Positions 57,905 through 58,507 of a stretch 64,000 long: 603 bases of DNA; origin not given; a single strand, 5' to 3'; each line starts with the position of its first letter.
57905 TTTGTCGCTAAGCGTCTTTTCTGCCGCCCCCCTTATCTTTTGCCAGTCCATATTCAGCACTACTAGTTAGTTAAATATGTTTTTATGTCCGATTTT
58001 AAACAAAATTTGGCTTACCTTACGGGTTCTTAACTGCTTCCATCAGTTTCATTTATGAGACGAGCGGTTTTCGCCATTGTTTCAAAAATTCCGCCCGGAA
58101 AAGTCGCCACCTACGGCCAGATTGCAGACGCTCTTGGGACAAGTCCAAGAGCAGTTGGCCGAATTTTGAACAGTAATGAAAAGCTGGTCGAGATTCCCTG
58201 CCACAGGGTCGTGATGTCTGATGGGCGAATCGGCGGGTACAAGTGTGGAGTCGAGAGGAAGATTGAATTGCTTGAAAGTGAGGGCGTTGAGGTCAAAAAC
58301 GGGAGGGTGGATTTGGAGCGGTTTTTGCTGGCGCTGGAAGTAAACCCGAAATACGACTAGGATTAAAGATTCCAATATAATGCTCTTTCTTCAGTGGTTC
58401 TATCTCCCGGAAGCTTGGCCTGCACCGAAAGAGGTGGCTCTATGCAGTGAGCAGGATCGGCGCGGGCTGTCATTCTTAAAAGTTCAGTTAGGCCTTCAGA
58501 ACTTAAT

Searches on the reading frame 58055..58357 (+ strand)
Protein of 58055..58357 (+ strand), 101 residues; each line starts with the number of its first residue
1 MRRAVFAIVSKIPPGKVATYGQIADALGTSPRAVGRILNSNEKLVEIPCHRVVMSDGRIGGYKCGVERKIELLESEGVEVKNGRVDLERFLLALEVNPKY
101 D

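Call 75: search_protein_families(library=pfam, proteins=[window:58055-58357:+], max_evalue=0.001)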
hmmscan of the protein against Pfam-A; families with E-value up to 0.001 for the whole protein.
window:58055-58357:+ (101 aa): 1 family
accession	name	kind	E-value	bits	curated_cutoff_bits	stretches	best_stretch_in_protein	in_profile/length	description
PF01035.26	DNA_binding_1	-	1.8e-28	98.6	27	1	2-78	3-81/81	6-O-methylguanine DNA methyltransferase, DNA binding domain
